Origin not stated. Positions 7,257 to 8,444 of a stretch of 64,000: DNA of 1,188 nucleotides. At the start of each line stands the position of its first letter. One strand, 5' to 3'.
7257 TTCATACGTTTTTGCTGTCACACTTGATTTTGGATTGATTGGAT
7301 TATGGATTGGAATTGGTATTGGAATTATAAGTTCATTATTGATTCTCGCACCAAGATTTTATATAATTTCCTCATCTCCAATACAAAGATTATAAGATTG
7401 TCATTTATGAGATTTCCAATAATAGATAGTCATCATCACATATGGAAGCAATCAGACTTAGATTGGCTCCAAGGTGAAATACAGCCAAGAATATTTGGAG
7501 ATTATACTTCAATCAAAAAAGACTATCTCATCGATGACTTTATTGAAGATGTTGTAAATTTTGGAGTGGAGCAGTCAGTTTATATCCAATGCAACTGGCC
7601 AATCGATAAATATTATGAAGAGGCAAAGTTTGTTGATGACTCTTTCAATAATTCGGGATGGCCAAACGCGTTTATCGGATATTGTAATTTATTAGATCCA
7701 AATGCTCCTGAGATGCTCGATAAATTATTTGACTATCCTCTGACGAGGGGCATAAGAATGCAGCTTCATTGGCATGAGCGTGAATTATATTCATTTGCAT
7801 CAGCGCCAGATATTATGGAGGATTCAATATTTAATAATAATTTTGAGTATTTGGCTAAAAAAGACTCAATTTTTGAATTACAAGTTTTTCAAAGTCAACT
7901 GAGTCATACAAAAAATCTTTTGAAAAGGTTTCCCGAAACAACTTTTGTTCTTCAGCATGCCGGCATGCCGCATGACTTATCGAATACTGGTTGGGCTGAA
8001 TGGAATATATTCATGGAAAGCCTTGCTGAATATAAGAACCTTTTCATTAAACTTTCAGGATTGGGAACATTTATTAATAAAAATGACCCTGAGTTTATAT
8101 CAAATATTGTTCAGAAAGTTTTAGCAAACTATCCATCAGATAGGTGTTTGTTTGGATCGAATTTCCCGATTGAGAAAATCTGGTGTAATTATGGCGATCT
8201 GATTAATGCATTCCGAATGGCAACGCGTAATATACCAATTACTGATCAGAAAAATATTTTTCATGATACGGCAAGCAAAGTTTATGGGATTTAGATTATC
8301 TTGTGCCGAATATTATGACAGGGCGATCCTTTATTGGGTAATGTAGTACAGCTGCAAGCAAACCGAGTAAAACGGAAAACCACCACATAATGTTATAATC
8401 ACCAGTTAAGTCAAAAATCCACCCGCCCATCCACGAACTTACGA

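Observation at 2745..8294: Candidate undescribed pathway: dehydrogenase + E1alpha/beta + free lipoyl carrier + MATE + atypical lactonase, with no E2 or E3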

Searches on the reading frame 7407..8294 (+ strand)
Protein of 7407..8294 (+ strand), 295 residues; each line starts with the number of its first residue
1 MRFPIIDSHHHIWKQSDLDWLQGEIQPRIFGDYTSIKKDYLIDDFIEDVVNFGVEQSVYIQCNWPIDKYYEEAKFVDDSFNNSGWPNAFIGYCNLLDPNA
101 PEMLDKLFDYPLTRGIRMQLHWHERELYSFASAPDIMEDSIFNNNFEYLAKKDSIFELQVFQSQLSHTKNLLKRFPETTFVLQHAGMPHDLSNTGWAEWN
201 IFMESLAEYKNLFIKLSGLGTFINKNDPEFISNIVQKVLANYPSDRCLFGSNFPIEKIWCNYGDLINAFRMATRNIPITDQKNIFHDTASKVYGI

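Call 4: search_protein_families(library=pfam, proteins=[window:7407-8294:+], max_evalue=0.001)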
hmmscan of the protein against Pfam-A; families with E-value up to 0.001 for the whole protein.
window:7407-8294:+ (295 aa): 1 family
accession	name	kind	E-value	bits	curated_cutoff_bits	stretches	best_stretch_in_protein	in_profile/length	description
PF04909.20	Amidohydro_2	-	1.2e-34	120.8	26.4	1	6-295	1-289/289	Amidohydrolase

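Call 5: search_protein_families(library=ncbifam, proteins=[window:7407-8294:+], max_evalue=0.001)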
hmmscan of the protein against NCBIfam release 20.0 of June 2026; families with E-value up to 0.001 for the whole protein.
window:7407-8294:+ (295 aa): 1 family
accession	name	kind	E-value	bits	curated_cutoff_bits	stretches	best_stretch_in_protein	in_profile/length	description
NF052480.1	FuconLaconase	equivalog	7e-22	78.3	400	1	6-295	3-286/287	L-fucono-1,5-lactonase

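Call 18: search_solved_structures(query=window:7407-8294:+, max_evalue=0.001)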
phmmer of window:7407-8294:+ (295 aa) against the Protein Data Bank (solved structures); distinct sequences matched with E-value up to 0.001: 2.
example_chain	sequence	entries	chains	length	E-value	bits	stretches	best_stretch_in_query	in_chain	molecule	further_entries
4dlf_A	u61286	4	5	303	5.9e-11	45.5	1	6-294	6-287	Amidohydrolase 2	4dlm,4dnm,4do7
6uvz_A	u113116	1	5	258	8e-05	25.3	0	3-61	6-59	Amidohydrolase 2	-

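Call 73: find_homologous_proteins(query=window:7407-8294:+, max_evalue=1e-10)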
Query window:7407-8294:+ (295 aa): 4796 proteins with E <= 1e-10 among 5096 candidates; the best 120 are listed.
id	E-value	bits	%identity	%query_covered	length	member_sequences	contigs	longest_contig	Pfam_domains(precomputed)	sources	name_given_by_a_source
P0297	5.6e-179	612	85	100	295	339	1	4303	PF04909.21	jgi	-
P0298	2.2e-172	590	84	100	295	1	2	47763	PF04909.21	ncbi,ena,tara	tara:strand:- start:575 stop:1462 length:888 start_codon:yes stop_codon:yes gene_type:complete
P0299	2.4e-144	498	71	100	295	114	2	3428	PF04909.21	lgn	-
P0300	1.3e-143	496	68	100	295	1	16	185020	PF04909.21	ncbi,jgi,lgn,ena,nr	ncbi:MAG: amidohydrolase family protein [Hyphomicrobiales bacterium]|jgi:predicted TIM-barrel fold m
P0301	2.6e-142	492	68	100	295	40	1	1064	PF04909.21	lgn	-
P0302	7.8e-142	490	68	100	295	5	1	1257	PF04909.21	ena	-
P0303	4.7e-141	488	68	99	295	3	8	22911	PF04909.21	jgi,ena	-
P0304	3.1e-140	485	67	100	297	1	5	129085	PF04909.21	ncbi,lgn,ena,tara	tara:strand:- start:8105 stop:8998 length:894 start_codon:yes stop_codon:yes gene_type:complete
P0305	2.6e-125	436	61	100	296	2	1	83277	PF04909.21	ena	-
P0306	5.5e-124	432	61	100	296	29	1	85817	PF04909.21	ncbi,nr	ncbi:MAG: amidohydrolase family protein [Rhodobiaceae bacterium]|nr:amidohydrolase family protein [R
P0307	2.1e-101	357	53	99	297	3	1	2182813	PF04909.21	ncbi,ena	-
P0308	1.2e-100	355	53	99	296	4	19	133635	PF04909.21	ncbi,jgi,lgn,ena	jgi:predicted TIM-barrel fold metal-dependent hydrolase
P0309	5.7e-99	349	52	99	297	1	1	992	PF04909.21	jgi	jgi:predicted TIM-barrel fold metal-dependent hydrolase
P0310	2.7e-98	347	88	56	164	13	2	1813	-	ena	-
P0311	8.4e-98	346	49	98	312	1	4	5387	PF04909.21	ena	-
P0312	1.0e-97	345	51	99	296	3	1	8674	PF04909.21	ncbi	-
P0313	2.6e-97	344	51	99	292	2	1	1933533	PF04909.21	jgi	-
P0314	2.1e-96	341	52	99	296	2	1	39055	PF04909.21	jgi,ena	-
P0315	3.9e-96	340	52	99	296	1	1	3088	PF04909.21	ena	-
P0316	5.4e-96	340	50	100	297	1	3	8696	PF04909.21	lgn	-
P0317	5.4e-96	340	51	99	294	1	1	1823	PF04909.21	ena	-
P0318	6.6e-96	339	49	100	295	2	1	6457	PF04909.21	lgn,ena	-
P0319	8.1e-96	339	49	99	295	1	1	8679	PF04909.21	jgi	jgi:predicted TIM-barrel fold metal-dependent hydrolase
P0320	8.1e-96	339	49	99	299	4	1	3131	PF04909.21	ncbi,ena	-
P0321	1.1e-95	339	51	99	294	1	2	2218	PF04909.21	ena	-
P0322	1.8e-95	338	51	99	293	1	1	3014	PF04909.21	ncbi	ncbi:MAG: amidohydrolase family protein [Hyphomicrobiaceae bacterium]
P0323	2.9e-95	337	50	99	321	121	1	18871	PF04909.21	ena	-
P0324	4.2e-95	337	49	100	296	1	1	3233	PF04909.21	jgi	jgi:predicted TIM-barrel fold metal-dependent hydrolase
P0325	5.1e-95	336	51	99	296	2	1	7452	PF04909.21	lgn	-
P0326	1.0e-94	335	51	99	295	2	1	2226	PF04909.21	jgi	-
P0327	1.0e-94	335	50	99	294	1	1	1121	PF04909.21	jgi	-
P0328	1.0e-94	335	49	99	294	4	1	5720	PF04909.21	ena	-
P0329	1.1e-94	335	49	99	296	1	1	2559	PF04909.21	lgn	-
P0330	1.4e-94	335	49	99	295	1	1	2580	PF04909.21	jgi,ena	-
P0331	1.6e-94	335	48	99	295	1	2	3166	PF04909.21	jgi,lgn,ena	-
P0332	1.9e-94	335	49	99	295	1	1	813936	PF04909.21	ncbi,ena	-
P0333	2.1e-94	334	49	100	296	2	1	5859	PF04909.21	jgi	jgi:predicted TIM-barrel fold metal-dependent hydrolase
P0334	2.1e-94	334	50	99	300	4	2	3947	PF04909.21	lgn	-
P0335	2.2e-94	334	49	100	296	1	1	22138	PF04909.21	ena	-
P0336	2.8e-94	334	50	99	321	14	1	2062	PF04909.21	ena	-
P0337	2.9e-94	334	49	99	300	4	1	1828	PF04909.21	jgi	jgi:predicted TIM-barrel fold metal-dependent hydrolase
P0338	3.0e-94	334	48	99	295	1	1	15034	PF04909.21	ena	-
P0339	3.1e-94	334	48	99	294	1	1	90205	PF04909.21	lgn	-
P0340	4.0e-94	333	50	98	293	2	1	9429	PF04909.21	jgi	jgi:predicted TIM-barrel fold metal-dependent hydrolase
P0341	4.1e-94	333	49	99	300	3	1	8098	PF04909.21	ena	-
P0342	4.6e-94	333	49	98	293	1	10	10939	PF04909.21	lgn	-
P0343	5.2e-94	333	48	99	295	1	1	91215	PF04909.21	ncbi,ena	-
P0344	5.3e-94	333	49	98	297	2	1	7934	PF04909.21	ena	-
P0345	5.5e-94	333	49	99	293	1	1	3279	PF04909.21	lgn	-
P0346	5.7e-94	333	49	100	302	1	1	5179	PF04909.21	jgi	jgi:predicted TIM-barrel fold metal-dependent hydrolase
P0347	8.5e-94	332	49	98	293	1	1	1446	PF04909.21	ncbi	-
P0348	1.3e-93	332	51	98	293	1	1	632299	PF04909.21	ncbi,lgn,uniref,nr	ncbi:amidohydrolase family protein [Aquibaculum arenosum]|uniref:Amidohydrolase family protein n=1 T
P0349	1.6e-93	332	48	99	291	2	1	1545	PF04909.21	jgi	-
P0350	1.6e-93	332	50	99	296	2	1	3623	PF04909.21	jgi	jgi:predicted TIM-barrel fold metal-dependent hydrolase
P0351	1.7e-93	331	48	98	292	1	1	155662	PF04909.21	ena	-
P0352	2.0e-93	331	48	99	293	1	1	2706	PF04909.21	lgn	-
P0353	2.0e-93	331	49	99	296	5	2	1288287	PF04909.21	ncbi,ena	-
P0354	2.1e-93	331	49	98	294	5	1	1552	PF04909.21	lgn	-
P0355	2.3e-93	331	48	98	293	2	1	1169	PF04909.21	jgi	-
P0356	2.4e-93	331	48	99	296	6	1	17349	PF04909.21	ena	-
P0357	2.5e-93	331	50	99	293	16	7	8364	PF04909.21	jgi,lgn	-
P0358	2.8e-93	331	51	98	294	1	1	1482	PF04909.21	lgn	-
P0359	2.9e-93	331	51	98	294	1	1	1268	PF04909.21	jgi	jgi:predicted TIM-barrel fold metal-dependent hydrolase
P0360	3.0e-93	331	48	98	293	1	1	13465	PF04909.21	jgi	jgi:predicted TIM-barrel fold metal-dependent hydrolase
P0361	3.0e-93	331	49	99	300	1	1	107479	PF04909.21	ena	-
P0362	3.4e-93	330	49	100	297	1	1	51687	PF04909.21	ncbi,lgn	-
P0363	3.5e-93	330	50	99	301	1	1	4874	PF04909.21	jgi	jgi:predicted TIM-barrel fold metal-dependent hydrolase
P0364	3.5e-93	330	48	99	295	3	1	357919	PF04909.21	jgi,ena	jgi:predicted TIM-barrel fold metal-dependent hydrolase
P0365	3.6e-93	330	51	98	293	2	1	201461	PF04909.21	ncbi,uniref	ncbi:amidohydrolase family protein [Aquibaculum sediminis]|uniref:amidohydrolase family protein n=1 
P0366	4.7e-93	330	49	99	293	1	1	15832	PF04909.21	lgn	-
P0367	5.0e-93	330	49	98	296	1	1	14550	PF04909.21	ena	-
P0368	5.2e-93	330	48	99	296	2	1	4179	PF04909.21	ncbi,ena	-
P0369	5.3e-93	330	48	99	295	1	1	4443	PF04909.21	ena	-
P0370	5.9e-93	330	48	99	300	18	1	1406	PF04909.21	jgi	jgi:predicted TIM-barrel fold metal-dependent hydrolase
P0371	7.2e-93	329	48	99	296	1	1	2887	PF04909.21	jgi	jgi:predicted TIM-barrel fold metal-dependent hydrolase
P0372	7.3e-93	329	51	98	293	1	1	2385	PF04909.21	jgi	jgi:predicted TIM-barrel fold metal-dependent hydrolase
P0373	7.5e-93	329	48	99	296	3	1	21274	PF04909.21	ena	-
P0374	7.6e-93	329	48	99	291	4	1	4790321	PF04909.21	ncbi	-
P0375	8.4e-93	329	48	99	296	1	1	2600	PF04909.21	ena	-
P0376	9.1e-93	329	50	99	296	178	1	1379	PF04909.21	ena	-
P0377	9.2e-93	329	49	99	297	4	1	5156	PF04909.21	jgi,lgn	-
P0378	9.2e-93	329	49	99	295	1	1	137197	PF04909.21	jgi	jgi:predicted TIM-barrel fold metal-dependent hydrolase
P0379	1.1e-92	329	50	99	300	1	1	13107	PF04909.21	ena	-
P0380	1.1e-92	329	48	98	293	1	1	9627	PF04909.21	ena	-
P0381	1.2e-92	329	48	100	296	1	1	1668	PF04909.21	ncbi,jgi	jgi:predicted TIM-barrel fold metal-dependent hydrolase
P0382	1.3e-92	329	50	99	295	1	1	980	PF04909.21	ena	-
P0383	1.3e-92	329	50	99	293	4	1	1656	PF04909.21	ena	-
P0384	1.4e-92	328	49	99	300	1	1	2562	PF04909.21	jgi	jgi:predicted TIM-barrel fold metal-dependent hydrolase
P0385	1.6e-92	328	49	98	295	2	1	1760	PF04909.21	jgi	-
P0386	1.7e-92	328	49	99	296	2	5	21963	PF04909.21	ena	-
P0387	1.7e-92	328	48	99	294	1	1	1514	PF04909.21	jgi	jgi:predicted TIM-barrel fold metal-dependent hydrolase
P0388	1.7e-92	328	49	99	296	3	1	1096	PF04909.21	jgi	jgi:predicted TIM-barrel fold metal-dependent hydrolase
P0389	1.7e-92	328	49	98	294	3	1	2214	PF04909.21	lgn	-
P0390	1.9e-92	328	49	99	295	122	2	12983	PF04909.21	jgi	jgi:predicted TIM-barrel fold metal-dependent hydrolase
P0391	2.0e-92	328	49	99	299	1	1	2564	PF04909.21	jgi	jgi:predicted TIM-barrel fold metal-dependent hydrolase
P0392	2.0e-92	328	48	99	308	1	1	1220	PF04909.21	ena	-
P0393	2.4e-92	328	49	99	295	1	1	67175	PF04909.21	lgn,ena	-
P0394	2.4e-92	328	48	99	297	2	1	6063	PF04909.21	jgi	jgi:predicted TIM-barrel fold metal-dependent hydrolase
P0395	2.6e-92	328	49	99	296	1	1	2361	PF04909.21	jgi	jgi:predicted TIM-barrel fold metal-dependent hydrolase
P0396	2.7e-92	327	49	99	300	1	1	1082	PF04909.21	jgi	jgi:predicted TIM-barrel fold metal-dependent hydrolase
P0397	2.9e-92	327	49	99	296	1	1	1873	PF04909.21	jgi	jgi:predicted TIM-barrel fold metal-dependent hydrolase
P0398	3.3e-92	327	48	100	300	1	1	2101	PF04909.21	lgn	-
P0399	3.4e-92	327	48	99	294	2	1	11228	PF04909.21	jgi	jgi:predicted TIM-barrel fold metal-dependent hydrolase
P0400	3.4e-92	327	49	98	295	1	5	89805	PF04909.21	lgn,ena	-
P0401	3.7e-92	327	49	98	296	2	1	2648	PF04909.21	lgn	-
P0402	3.7e-92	327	47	98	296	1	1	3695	PF04909.21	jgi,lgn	jgi:predicted TIM-barrel fold metal-dependent hydrolase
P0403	3.9e-92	327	47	98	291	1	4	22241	PF04909.21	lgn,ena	-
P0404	4.3e-92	327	48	99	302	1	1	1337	PF04909.21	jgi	jgi:predicted TIM-barrel fold metal-dependent hydrolase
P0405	4.5e-92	327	49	100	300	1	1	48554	PF04909.21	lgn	-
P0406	4.7e-92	327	47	100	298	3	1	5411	PF04909.21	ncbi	ncbi:MAG: amidohydrolase family protein [Pseudomonadota bacterium]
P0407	4.8e-92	327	49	99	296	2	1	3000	PF04909.21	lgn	-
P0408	4.8e-92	327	48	98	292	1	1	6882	PF04909.21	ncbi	-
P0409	5.0e-92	327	49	99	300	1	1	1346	PF04909.21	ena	-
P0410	5.1e-92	327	48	99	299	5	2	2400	PF04909.21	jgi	jgi:predicted TIM-barrel fold metal-dependent hydrolase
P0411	5.2e-92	327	47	100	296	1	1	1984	PF04909.21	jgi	-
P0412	6.0e-92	326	49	99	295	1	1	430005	PF04909.21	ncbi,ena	-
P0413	6.2e-92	326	48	99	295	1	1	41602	PF04909.21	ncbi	-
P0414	6.3e-92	326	49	98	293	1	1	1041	PF04909.21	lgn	-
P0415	6.7e-92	326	49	99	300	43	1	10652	PF04909.21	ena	-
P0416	6.7e-92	326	48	100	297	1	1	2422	PF04909.21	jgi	jgi:predicted TIM-barrel fold metal-dependent hydrolase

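Call 75: find_related_loci(query=A3, collection=metagenome_contigs, flank=8000)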
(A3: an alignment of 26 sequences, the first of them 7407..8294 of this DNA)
Query A3 (295 aa) in metagenome_contigs; peptide patterns used: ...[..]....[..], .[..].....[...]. (x = any residue, [..] = any of these).
600 stretches matched a pattern (row limit reached: there are more); 485 encode a relative of the query (tblastn E <= 1e-3); the best 80 are kept; 80 distinct loci.
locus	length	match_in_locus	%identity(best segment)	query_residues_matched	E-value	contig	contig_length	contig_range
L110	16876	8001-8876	84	1-292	2e-173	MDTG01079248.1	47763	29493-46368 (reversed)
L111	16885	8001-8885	68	1-295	2e-135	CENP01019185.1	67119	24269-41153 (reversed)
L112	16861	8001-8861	69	7-293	2e-133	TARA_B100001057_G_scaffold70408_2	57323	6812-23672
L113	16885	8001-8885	61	1-295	2e-127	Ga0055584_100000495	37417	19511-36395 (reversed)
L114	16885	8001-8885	61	1-295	5e-127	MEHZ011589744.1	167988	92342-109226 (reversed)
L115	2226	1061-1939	51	3-295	1e-106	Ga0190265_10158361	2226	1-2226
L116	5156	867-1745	49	1-293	1e-101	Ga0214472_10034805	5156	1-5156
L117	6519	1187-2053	50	5-293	3e-101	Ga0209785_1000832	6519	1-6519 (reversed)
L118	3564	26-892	51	5-293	3e-102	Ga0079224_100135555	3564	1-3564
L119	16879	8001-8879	48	1-293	3e-100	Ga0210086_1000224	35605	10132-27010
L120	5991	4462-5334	51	5-295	2e-99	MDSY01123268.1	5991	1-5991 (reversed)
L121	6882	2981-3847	48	5-293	4e-99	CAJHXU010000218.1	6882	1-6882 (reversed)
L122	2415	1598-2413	51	1-272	6e-103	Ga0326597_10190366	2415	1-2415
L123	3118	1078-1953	50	3-293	5e-100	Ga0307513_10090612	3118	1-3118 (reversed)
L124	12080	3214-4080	49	5-293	5e-98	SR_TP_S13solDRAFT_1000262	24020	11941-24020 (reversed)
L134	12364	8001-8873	47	5-295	2e-96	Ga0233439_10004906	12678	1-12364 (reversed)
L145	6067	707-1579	49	5-295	4e-95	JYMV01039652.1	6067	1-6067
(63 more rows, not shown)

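Call 82: search_protein_families(library=pfam, proteins=[L120:852-1907:+, L120:1921-4200:-, L120:5352-5990:-, L145:98-682:+, L145:1654-2598:-, L145:2730-3500:-, L134:6190-7158:+, L134:7155-7952:+, L134:8896-9816:+, L134:4394-6325:+], max_evalue=0.00001)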
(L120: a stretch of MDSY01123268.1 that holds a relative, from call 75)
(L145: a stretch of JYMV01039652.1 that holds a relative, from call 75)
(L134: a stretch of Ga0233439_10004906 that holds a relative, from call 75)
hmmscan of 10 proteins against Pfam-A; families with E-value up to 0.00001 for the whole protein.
L120:852-1907:+ (351 aa): 2 families
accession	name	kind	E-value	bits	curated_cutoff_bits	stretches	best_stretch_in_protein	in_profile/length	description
PF08238.18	Sel1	-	6e-76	248.6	30.7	7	100-134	2-36/36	Sel1 repeat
PF13432.12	TPR_16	-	6.5e-08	33.3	32.7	0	36-94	2-58/65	Tetratricopeptide repeat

L120:1921-4200:- (759 aa): 0 families

L120:5352-5990:- (212 aa): 0 families

L145:98-682:+ (194 aa): 2 families
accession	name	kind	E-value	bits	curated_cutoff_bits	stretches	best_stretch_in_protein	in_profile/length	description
PF00107.32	ADH_zinc_N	-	1.7e-26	93.1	31.8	1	29-155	1-128/129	Zinc-binding dehydrogenase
PF13602.12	ADH_zinc_N_2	-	1.4e-13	52.4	27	1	62-187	2-131/134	Zinc-binding dehydrogenase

L145:1654-2598:- (314 aa): 0 families

L145:2730-3500:- (256 aa): 13 families
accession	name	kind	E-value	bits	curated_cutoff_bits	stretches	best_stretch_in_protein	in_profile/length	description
PF07719.23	TPR_2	-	4.9e-33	110.9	27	0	210-243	1-34/34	Tetratricopeptide repeat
PF00515.34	TPR_1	-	2.2e-26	91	27.8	1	210-243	1-34/34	Tetratricopeptide repeat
PF13431.12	TPR_17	-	3e-24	83.7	24.4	1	28-60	1-33/34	Tetratricopeptide repeat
PF13414.12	TPR_11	-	1.1e-23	83.1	26.8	0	202-223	20-41/42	TPR repeat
PF13181.12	TPR_8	-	1.3e-19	69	25.7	0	210-243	1-34/34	Tetratricopeptide repeat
PF13428.12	TPR_14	-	9.3e-16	57.2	23.5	0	19-47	14-42/44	Tetratricopeptide repeat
PF13374.12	TPR_10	-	1.2e-14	54.2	27.5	0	76-103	4-31/42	Tetratricopeptide repeat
PF14559.12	TPR_19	-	1.9e-14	54.2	25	0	152-201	1-50/68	Tetratricopeptide repeat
PF13424.12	TPR_12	-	8.4e-14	52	30.1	0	40-103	3-74/77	Tetratricopeptide repeat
PF13432.12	TPR_16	-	3.8e-13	50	32.7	0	182-237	3-58/65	Tetratricopeptide repeat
PF23914.1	TPR_CcmH_CycH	-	2e-09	37.9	42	0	32-80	42-90/158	Cytochrome c-type biogenesis protein H TPR domain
PF13371.12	TPR_9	-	5.1e-07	30.1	35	0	19-72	8-61/73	Tetratricopeptide repeat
PF13176.12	TPR_7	-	1.5e-06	28.3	27.9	0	212-242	1-33/36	Tetratricopeptide repeat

L134:6190-7158:+ (322 aa): 1 family
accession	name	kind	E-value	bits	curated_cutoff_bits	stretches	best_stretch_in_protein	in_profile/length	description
PF02668.22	TauD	-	1.5e-63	215.6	27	1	49-311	2-266/267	Taurine catabolism dioxygenase TauD, TfdA family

L134:7155-7952:+ (265 aa): 3 families
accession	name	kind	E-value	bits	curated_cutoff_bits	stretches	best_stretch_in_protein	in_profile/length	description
PF13561.12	adh_short_C2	-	1.2e-53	182.5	27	1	24-261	6-234/236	Enoyl-(Acyl carrier protein) reductase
PF00106.31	adh_short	-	2.6e-53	180.9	26.6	1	17-208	3-189/195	short chain dehydrogenase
PF08659.16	KR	-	6.4e-08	33.1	22.6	1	17-171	3-152/180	KR domain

L134:8896-9816:+ (306 aa): 1 family
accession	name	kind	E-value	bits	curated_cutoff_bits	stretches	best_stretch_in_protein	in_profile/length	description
PF00892.27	EamA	-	1.9e-35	122.5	28.2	2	14-145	3-133/135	EamA-like transporter family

L134:4394-6325:+ (643 aa): 1 family
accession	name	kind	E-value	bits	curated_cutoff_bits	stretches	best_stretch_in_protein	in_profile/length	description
PF06808.19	DctM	-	5.9e-79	266.2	23.8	1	132-563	2-405/413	Tripartite ATP-independent periplasmic transporter, DctM component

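Call 84: search_solved_structures(query=A3, max_evalue=0.01, show_alignments=1)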
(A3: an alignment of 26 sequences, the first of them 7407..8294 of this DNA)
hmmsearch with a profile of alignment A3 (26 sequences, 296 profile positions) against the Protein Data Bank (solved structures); distinct sequences matched with E-value up to 0.01: 2.
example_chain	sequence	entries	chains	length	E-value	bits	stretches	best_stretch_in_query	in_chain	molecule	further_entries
4dlf_A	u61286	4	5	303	3.1e-28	102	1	6-295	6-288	Amidohydrolase 2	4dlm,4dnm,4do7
6uvz_A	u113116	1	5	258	1.4e-11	47.3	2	140-295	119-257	Amidohydrolase 2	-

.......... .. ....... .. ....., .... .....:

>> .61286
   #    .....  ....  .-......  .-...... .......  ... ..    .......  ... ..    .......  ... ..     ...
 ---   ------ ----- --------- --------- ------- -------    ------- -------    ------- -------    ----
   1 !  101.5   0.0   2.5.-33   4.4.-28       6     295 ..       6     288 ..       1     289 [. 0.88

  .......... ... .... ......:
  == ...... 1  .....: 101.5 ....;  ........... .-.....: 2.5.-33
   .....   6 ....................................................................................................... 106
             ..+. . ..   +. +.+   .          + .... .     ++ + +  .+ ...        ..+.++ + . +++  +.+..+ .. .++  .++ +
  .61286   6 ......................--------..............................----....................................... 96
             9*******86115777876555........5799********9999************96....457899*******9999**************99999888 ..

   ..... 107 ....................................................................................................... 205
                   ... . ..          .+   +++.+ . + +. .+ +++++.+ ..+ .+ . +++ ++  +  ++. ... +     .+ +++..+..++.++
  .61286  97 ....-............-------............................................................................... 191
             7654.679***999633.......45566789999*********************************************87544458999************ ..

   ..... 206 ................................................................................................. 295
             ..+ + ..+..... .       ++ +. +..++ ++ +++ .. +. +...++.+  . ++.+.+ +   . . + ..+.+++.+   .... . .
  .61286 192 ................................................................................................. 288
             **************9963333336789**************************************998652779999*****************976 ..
